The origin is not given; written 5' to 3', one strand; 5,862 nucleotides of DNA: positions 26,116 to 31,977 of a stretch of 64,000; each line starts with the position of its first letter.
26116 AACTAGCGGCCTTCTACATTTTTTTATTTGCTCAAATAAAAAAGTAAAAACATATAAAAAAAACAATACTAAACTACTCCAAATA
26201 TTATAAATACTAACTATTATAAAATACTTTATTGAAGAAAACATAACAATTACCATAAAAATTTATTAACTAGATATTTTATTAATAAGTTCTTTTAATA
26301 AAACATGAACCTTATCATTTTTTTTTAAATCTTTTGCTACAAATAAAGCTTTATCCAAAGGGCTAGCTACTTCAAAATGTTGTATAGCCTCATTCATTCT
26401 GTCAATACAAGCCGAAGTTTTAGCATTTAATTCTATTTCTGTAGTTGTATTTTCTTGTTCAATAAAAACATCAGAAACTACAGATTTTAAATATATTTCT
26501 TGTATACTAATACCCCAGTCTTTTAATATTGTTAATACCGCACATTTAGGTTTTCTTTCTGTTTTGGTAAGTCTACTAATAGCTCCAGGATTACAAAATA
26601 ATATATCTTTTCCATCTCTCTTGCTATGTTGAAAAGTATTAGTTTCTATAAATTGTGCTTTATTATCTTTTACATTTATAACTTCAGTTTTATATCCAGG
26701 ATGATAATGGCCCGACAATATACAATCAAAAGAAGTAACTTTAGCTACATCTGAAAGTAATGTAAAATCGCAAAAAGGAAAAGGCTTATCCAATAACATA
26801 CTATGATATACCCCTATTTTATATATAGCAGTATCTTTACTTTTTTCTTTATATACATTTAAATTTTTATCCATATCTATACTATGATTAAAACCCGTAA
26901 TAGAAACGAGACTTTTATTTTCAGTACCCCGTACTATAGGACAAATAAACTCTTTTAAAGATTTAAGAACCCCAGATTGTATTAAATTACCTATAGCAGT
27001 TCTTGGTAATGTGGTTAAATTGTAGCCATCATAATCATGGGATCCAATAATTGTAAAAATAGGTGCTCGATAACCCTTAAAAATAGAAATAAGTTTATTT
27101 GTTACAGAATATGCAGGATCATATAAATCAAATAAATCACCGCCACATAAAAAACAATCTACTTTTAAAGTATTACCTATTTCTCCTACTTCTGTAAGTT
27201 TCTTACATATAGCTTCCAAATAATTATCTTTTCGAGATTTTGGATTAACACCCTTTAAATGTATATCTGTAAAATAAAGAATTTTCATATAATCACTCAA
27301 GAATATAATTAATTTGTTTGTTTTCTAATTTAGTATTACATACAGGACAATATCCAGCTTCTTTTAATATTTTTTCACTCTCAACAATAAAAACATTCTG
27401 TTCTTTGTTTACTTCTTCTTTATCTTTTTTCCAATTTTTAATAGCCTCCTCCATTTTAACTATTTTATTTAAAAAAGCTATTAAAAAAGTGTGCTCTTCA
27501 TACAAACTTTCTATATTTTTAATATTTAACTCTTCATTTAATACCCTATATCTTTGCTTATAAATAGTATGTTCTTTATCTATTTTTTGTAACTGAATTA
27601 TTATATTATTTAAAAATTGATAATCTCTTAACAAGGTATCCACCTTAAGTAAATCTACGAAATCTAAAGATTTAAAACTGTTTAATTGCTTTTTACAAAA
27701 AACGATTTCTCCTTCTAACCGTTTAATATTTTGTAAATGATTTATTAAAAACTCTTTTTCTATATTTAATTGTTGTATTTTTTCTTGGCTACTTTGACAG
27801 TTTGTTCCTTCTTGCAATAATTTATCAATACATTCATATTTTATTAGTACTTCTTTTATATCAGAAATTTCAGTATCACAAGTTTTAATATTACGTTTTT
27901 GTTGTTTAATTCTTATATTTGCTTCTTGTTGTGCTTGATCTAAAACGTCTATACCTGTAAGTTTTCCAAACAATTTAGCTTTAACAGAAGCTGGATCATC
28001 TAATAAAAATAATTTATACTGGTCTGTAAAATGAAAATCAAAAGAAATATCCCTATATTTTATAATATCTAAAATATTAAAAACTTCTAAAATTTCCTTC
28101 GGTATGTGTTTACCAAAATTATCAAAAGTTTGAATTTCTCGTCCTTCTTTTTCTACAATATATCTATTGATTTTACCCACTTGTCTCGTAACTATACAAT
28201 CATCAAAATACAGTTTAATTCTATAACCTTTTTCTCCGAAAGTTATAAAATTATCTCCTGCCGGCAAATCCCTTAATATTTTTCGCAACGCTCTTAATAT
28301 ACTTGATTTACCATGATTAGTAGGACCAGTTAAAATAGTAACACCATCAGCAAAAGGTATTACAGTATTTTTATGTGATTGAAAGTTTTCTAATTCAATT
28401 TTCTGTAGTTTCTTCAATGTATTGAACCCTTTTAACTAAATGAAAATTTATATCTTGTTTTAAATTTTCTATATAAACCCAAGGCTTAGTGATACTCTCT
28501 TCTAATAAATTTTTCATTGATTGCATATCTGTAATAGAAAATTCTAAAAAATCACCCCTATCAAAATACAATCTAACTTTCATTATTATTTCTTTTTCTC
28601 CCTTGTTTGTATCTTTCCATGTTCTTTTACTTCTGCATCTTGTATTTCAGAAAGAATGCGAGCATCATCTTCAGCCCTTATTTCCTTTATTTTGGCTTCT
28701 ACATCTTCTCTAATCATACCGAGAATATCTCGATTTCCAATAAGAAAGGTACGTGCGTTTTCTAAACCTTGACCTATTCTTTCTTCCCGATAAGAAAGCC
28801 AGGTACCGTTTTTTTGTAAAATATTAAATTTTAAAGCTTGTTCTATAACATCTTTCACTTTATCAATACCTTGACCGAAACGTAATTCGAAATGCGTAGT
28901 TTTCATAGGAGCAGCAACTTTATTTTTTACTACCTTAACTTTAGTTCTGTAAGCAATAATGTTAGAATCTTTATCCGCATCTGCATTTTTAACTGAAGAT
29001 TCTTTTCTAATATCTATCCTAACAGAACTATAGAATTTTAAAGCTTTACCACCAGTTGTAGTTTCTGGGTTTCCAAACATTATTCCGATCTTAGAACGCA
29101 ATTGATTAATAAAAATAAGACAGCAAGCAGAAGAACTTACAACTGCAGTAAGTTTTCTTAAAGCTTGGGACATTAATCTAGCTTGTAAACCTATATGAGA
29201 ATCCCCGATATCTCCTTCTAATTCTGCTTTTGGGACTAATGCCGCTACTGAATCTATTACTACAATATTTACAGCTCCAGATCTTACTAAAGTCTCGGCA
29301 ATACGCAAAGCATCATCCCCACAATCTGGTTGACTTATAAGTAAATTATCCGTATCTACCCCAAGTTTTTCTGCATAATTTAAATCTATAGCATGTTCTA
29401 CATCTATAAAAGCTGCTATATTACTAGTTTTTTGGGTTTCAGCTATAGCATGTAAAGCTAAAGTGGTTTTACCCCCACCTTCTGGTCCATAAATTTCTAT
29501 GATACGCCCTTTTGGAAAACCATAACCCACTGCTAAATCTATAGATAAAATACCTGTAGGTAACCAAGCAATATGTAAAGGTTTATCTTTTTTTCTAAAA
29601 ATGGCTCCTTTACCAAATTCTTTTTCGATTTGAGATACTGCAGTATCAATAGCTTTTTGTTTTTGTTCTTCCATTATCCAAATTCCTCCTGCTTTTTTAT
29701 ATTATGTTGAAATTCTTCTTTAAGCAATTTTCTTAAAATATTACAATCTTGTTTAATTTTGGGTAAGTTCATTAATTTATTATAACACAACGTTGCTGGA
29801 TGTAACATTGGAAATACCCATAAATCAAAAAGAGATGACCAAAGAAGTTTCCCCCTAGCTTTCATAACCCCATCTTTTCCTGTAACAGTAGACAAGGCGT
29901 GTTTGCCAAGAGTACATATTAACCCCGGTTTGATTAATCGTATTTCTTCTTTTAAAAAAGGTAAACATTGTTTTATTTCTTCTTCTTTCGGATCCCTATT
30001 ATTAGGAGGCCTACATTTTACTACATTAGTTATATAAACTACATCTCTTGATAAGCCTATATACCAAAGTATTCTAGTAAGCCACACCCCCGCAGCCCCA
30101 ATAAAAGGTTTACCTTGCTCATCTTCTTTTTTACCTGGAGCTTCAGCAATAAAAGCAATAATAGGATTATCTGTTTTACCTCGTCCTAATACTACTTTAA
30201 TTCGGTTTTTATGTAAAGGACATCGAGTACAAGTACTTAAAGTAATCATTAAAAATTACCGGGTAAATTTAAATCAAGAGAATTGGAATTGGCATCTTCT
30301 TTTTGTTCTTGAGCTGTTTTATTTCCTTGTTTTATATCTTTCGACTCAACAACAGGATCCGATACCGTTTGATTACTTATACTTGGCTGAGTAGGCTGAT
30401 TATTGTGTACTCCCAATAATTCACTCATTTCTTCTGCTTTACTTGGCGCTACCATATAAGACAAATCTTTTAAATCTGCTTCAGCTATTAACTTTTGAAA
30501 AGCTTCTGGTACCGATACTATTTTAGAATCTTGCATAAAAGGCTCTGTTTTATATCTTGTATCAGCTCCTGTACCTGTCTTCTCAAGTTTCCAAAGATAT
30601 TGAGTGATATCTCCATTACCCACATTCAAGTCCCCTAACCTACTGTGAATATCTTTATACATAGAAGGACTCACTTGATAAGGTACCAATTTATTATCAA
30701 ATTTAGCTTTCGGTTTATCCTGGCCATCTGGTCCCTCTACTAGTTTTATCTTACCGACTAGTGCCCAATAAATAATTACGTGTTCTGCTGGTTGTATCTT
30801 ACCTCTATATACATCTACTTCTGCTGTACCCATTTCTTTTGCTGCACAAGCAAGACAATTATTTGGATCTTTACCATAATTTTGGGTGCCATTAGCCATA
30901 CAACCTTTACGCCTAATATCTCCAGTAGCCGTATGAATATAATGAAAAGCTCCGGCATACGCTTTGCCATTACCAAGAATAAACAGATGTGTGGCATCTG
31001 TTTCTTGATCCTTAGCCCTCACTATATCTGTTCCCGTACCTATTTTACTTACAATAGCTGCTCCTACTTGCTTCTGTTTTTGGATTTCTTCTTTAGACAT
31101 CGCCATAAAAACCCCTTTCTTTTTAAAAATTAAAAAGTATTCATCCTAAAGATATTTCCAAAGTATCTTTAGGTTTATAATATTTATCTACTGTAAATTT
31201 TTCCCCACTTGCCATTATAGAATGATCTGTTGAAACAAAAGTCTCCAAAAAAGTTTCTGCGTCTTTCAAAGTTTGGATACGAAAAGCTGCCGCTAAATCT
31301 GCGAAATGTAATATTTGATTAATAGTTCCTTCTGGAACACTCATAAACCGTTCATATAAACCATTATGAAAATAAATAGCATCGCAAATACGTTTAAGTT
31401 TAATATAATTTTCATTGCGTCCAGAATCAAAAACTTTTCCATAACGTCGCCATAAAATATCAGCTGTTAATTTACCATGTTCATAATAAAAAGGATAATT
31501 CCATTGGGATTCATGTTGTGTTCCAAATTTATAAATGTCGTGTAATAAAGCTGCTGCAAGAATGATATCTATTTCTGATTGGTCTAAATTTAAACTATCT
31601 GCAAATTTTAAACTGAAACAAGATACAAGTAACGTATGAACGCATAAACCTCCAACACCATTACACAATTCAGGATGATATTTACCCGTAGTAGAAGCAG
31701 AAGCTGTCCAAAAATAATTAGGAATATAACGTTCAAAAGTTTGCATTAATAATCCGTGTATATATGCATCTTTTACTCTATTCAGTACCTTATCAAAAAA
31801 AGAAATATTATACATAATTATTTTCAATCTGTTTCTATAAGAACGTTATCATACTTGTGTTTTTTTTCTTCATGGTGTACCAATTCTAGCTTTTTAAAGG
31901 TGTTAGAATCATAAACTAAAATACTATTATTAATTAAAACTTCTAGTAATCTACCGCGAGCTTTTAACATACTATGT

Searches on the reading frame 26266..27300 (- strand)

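Call 21: search_protein_families(library=phrogs, max_evalue=0.001, proteins=[window:26266-27300:-])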
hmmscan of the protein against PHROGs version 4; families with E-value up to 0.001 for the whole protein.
window:26266-27300:- (344 aa): 2 families
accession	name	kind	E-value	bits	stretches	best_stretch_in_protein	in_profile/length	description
phrog_1649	-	other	9.1e-06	25.5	0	3-153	34-163/308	metallo-phosphoesterase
phrog_100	-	DNA, RNA and nucleotide metabolism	0.00029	20.4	1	4-96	28-122/989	SbcD-like subunit of palindrome specific endonuclease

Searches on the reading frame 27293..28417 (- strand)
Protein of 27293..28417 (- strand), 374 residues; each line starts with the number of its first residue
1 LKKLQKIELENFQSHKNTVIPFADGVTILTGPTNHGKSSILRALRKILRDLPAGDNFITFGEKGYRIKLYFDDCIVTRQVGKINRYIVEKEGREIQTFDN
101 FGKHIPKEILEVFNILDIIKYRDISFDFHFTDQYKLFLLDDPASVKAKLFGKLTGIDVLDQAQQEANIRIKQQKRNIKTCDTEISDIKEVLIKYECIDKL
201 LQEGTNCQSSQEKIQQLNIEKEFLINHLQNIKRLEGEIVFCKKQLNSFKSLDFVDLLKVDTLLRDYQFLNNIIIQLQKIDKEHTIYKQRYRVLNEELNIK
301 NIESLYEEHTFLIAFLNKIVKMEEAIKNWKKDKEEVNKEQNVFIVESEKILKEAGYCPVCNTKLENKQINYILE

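Call 21: search_protein_families(library=phrogs, max_evalue=0.001, proteins=[window:27293-28417:-])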
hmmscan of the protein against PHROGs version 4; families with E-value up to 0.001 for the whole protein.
window:27293-28417:- (374 aa): 4 families
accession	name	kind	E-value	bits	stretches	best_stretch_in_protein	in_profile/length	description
phrog_16465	-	DNA, RNA and nucleotide metabolism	3.3e-33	116.4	1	3-254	4-256/491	exonuclease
phrog_1499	-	unknown function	6.6e-11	43.1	1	3-340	4-292/427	-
phrog_4747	-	unknown function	1.5e-07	31.8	1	3-52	2-50/610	-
phrog_3940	-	unknown function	2e-05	24.6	1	2-48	3-49/537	-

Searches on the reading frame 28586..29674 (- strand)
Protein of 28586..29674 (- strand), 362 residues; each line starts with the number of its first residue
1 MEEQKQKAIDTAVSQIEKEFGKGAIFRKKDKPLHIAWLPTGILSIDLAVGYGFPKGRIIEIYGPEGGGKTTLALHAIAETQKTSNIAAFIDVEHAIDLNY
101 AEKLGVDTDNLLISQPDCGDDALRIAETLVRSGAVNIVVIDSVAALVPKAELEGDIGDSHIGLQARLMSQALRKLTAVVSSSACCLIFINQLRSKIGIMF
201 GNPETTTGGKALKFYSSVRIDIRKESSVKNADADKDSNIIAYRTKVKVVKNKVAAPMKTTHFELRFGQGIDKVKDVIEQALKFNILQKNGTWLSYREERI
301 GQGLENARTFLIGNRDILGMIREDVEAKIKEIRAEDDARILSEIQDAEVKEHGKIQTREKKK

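Call 21: search_protein_families(library=phrogs, max_evalue=0.001, proteins=[window:28586-29674:-])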
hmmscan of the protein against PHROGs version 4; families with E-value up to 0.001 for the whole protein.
window:28586-29674:- (362 aa): 6 families
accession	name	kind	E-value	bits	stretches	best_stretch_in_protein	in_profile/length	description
phrog_97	-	other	2e-81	275.7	2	4-226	15-255/506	UvsX-like recombinase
phrog_8337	-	DNA, RNA and nucleotide metabolism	7.3e-35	121.7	1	31-254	43-268/273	DNA repair protein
phrog_9666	-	unknown function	7.1e-21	75.1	1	70-290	487-729/779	-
phrog_1366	-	unknown function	1.3e-06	29.1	1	58-143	16-98/307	-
phrog_19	-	DNA, RNA and nucleotide metabolism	5.9e-05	23.1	1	36-79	333-376/621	DnaB-like replicative helicase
phrog_6891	-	other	0.0008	20.1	0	58-193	44-159/310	ATPase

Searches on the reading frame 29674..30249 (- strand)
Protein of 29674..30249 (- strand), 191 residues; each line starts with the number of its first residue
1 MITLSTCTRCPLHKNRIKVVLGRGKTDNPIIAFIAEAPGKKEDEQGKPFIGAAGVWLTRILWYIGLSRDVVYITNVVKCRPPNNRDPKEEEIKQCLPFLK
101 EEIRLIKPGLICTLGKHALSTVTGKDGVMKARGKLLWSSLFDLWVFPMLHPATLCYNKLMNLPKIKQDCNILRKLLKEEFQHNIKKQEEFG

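Call 46: search_protein_families(library=pfam, max_evalue=0.001, proteins=[window:29674-30249:-])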
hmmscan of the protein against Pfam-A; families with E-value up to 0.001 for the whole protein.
window:29674-30249:- (191 aa): 1 family
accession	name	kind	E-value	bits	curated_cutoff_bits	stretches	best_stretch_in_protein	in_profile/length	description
PF03167.25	UDG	-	1.1e-33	116.7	24.3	1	24-169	4-136/141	Uracil DNA glycosylase superfamily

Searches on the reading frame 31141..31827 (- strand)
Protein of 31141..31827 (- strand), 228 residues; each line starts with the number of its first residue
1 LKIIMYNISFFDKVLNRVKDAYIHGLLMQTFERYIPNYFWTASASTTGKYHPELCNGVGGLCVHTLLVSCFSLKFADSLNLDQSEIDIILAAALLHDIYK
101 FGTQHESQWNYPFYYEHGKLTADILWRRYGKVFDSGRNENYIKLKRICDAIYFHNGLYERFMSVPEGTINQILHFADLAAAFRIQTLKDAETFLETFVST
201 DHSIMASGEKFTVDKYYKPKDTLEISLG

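Call 46: search_protein_families(library=pfam, max_evalue=0.001, proteins=[window:31141-31827:-])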
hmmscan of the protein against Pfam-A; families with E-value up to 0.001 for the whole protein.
window:31141-31827:- (228 aa): 1 family
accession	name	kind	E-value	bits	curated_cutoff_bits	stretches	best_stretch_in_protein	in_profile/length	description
PF01966.28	HD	-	6.1e-09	36.6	22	1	64-159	4-90/116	HD domain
